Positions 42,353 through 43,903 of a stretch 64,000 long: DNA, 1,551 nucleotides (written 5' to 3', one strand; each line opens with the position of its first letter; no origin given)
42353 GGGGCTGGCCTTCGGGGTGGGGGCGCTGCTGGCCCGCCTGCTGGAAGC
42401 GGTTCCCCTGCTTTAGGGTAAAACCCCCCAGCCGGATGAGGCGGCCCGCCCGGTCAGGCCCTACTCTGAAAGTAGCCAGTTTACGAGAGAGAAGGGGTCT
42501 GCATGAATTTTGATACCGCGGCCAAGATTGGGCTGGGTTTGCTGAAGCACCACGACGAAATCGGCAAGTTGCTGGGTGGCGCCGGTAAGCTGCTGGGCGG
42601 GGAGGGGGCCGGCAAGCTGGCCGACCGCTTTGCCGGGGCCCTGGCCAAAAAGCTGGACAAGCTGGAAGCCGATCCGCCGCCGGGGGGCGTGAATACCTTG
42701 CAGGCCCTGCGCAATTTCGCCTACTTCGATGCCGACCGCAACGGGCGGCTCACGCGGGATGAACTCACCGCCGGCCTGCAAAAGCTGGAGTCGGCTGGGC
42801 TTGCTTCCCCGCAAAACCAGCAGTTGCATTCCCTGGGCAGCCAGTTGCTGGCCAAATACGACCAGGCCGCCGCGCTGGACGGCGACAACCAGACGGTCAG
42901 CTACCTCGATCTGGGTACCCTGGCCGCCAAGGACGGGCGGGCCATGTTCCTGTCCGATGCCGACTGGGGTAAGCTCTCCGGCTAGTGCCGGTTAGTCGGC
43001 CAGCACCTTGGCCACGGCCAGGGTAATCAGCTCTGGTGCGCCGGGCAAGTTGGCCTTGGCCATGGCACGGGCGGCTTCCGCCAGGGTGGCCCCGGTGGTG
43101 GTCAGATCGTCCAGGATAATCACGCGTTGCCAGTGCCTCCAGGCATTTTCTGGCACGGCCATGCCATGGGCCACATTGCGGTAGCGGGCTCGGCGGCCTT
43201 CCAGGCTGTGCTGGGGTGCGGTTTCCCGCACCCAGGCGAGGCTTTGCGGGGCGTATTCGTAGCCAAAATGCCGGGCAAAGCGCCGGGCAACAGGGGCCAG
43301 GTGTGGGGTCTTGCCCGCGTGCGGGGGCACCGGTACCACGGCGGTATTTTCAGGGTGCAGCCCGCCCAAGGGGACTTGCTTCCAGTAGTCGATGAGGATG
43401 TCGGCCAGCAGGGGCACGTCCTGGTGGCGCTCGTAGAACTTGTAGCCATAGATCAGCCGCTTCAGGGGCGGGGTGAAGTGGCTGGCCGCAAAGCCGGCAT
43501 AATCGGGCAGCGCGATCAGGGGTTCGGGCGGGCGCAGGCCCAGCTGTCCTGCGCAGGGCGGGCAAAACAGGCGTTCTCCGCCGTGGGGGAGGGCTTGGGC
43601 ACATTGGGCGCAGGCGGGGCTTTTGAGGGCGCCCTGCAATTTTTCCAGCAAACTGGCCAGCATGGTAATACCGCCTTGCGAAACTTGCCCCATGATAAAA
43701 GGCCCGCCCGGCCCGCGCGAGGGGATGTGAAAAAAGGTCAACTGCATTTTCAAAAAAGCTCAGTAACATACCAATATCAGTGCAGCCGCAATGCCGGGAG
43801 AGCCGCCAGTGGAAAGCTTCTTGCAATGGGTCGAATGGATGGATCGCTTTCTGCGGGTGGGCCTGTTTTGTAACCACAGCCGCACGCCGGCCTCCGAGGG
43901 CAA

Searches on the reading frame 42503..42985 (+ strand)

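Call 52: search_protein_families(library=pfam, proteins=[window:42503-42985:+], max_evalue=0.0001)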
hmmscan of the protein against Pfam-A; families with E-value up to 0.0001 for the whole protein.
window:42503-42985:+ (160 aa): 1 family
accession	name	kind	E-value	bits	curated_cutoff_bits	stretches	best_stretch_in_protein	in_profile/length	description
PF13405.12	EF-hand_6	-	6.3e-05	22.8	25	0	71-95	5-29/30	EF-hand domain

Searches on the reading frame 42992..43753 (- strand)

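Call 49: search_protein_families(library=ncbifam, proteins=[window:42992-43753:-], max_evalue=0.01)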
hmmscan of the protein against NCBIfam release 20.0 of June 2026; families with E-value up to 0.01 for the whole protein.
window:42992-43753:- (253 aa): 4 families
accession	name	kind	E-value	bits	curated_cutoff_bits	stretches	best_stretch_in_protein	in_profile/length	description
NF008616.0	PRK11595.1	equivalog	2e-15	56.9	304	1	47-233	36-212/227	DNA utilization protein GntX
TIGR00201.1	comF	subfamily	2.9e-08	33.9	233.55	1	91-234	39-178/190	ComF family protein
NF005537.0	PRK07199.1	subfamily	0.00094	18.3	322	1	172-237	172-240/301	ribose-phosphate diphosphokinase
TIGR00336.1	pyrE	equivalog_domain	0.0046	16.7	106.8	1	208-235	108-135/173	orotate phosphoribosyltransferase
